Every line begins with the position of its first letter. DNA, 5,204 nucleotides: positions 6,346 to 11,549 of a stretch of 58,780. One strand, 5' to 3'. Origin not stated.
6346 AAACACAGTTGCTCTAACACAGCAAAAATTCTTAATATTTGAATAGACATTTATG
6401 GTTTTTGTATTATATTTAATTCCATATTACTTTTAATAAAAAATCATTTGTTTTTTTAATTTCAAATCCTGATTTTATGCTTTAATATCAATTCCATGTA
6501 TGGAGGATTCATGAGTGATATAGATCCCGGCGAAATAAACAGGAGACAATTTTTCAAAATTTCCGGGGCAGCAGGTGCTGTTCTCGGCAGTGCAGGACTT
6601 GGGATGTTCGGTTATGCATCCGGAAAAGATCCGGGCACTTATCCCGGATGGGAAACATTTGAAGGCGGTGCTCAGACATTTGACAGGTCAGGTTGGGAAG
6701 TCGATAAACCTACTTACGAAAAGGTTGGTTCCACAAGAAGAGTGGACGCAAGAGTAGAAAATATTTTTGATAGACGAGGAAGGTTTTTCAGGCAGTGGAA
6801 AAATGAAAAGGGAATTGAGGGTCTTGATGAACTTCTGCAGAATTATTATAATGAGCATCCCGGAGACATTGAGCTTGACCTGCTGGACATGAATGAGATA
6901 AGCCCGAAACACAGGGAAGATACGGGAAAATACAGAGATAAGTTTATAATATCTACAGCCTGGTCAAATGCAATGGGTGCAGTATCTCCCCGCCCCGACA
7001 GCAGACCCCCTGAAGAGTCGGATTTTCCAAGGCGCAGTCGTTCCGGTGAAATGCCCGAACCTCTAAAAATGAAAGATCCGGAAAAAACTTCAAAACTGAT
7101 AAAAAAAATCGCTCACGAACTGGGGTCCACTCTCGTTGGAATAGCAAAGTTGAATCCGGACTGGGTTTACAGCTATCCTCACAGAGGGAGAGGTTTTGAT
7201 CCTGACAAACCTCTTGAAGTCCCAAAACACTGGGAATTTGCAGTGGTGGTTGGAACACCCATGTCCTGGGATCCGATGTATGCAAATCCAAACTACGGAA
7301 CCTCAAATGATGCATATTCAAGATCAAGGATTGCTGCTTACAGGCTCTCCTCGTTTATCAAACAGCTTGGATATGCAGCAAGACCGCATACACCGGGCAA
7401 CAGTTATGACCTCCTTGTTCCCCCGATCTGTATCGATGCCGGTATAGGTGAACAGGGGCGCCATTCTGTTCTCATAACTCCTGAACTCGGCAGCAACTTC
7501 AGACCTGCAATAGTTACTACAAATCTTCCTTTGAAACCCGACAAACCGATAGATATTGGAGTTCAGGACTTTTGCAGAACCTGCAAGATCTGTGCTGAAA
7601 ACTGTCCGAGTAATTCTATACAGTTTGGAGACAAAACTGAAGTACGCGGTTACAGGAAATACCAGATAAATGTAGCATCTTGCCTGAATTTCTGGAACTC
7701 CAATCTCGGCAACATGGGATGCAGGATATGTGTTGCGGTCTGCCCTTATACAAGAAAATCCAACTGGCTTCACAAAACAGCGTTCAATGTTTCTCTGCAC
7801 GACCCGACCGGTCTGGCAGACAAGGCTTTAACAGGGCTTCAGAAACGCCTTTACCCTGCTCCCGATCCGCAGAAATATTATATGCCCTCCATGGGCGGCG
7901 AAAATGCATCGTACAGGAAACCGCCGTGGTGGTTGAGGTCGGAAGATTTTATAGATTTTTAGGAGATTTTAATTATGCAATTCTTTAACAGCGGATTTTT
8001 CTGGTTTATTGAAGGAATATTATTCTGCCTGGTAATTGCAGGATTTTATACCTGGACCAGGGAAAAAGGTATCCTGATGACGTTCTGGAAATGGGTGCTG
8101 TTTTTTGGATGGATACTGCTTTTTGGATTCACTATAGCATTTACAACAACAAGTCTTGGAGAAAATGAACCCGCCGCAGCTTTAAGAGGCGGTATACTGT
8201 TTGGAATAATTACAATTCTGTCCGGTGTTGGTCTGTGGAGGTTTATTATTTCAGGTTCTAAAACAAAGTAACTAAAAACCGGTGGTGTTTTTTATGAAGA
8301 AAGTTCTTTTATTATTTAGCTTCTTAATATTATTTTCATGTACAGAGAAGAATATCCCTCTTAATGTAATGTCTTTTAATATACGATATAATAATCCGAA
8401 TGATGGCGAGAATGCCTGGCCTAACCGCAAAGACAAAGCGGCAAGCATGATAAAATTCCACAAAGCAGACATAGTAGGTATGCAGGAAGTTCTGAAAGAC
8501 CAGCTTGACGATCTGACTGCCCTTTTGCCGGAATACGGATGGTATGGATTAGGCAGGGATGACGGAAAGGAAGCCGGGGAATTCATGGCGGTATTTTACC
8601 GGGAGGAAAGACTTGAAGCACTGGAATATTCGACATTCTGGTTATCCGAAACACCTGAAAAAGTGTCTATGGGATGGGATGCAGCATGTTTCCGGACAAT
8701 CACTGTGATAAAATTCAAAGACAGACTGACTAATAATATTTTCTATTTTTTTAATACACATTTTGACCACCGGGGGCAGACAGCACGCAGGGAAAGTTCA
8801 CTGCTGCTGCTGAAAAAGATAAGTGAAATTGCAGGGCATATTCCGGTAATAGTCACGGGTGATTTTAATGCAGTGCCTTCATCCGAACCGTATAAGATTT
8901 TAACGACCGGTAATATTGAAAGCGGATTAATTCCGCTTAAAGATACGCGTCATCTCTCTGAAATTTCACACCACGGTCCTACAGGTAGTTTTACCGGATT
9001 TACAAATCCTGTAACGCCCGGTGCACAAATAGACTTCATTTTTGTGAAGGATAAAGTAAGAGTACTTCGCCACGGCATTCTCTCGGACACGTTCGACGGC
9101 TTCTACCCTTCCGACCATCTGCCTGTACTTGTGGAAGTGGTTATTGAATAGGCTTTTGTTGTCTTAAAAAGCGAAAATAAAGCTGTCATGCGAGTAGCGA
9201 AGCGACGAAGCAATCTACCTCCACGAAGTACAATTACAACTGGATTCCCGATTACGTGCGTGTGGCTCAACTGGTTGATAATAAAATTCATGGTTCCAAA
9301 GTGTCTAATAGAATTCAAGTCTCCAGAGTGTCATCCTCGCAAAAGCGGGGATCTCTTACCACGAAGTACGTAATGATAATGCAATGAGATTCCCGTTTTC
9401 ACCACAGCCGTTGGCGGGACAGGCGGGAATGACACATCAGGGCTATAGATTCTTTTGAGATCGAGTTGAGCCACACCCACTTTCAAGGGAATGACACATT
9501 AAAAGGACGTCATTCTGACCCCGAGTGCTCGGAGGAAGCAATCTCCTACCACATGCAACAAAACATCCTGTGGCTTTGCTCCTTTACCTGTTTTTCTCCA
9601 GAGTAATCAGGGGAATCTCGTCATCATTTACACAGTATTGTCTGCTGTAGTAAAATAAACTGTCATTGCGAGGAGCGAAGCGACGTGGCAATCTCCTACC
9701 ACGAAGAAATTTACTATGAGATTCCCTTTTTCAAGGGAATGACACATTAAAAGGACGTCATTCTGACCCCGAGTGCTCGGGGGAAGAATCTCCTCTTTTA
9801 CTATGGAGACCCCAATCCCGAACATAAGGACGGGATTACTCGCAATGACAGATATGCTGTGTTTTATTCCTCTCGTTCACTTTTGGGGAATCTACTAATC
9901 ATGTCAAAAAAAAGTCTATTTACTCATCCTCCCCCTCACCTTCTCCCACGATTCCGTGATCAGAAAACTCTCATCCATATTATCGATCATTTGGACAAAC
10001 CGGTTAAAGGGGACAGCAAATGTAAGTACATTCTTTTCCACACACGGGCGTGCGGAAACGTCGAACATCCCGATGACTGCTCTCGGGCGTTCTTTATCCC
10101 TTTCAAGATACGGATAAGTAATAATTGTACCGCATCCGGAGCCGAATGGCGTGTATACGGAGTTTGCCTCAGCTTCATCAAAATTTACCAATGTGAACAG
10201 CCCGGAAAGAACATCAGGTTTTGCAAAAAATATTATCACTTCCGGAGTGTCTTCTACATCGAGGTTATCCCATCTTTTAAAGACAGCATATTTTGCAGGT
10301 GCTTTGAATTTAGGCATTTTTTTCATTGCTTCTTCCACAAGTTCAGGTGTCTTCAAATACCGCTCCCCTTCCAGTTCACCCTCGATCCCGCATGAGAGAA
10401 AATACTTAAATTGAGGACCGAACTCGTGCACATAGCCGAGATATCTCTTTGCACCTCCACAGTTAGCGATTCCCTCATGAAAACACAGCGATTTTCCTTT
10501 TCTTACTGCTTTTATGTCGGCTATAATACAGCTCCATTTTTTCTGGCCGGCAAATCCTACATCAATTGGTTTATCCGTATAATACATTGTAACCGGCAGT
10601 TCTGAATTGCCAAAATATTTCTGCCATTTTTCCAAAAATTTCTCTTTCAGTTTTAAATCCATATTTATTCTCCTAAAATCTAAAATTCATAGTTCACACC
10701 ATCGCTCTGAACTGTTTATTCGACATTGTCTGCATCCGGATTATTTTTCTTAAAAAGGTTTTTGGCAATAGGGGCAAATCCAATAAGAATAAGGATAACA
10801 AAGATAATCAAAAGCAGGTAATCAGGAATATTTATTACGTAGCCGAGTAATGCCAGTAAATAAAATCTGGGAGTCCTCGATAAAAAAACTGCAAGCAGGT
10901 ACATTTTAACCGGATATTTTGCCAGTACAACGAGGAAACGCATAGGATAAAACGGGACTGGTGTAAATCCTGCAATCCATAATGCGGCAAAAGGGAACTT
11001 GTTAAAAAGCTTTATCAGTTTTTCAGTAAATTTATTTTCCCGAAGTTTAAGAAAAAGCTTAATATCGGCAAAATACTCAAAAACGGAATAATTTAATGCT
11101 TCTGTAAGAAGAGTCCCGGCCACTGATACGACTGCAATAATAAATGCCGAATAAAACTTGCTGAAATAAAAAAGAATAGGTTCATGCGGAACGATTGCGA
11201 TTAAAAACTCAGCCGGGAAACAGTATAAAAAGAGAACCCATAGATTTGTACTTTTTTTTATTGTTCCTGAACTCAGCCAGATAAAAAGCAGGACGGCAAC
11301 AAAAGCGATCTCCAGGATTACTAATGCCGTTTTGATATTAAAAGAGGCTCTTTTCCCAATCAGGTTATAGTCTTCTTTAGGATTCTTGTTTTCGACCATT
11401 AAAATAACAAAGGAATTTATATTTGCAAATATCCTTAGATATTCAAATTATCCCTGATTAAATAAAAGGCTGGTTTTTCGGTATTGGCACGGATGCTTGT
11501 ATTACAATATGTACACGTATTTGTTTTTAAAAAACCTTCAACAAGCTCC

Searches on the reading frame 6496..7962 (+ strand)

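Call 86: search_protein_families(library=pfam, proteins=[window:6496-7962:+], max_evalue=0.00001)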
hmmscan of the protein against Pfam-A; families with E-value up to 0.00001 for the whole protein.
window:6496-7962:+ (488 aa): 2 families
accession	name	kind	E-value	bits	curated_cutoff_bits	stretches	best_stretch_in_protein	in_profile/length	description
PF12838.12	Fer4_7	-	4.7e-09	37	27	1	360-418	2-50/52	4Fe-4S dicluster domain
PF13484.11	Fer4_16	-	7.5e-07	30.3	30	1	360-418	2-65/66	4Fe-4S double cluster binding domain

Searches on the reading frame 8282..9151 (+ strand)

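Call 52: search_protein_families(library=pfam, proteins=[window:8282-9151:+], max_evalue=0.001)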
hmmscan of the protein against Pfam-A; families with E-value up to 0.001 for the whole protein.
window:8282-9151:+ (289 aa): 1 family
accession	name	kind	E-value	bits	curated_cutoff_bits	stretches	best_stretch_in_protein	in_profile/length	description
PF03372.29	Exo_endo_phos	-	9e-24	84.8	24.5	1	30-279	1-225/225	Endonuclease/Exonuclease/phosphatase family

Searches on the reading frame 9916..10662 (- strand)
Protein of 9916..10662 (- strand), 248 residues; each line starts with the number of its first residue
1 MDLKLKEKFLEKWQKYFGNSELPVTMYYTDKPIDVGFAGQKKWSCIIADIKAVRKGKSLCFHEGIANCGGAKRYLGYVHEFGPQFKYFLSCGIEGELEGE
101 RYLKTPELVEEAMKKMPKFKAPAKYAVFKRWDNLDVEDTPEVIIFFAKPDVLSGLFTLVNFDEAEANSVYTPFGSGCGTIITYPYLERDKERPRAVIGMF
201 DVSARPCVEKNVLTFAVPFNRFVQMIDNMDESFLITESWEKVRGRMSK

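Call 52: search_protein_families(library=pfam, proteins=[window:9916-10662:-], max_evalue=0.001)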
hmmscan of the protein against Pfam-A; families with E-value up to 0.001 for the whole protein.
window:9916-10662:- (248 aa): 1 family
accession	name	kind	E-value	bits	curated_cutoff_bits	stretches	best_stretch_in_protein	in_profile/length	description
PF02596.20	DUF169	-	2.3e-32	113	27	1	20-228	9-209/209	Uncharacterised ArCR, COG2043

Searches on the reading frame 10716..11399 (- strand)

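Call 52: search_protein_families(library=pfam, proteins=[window:10716-11399:-], max_evalue=0.001)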
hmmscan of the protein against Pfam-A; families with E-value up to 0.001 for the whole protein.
window:10716-11399:- (227 aa): 1 family
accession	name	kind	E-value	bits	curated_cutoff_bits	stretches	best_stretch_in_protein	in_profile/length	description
PF09335.16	VTT_dom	-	5.6e-12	46.6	33.9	1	70-187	1-122/123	VTT domain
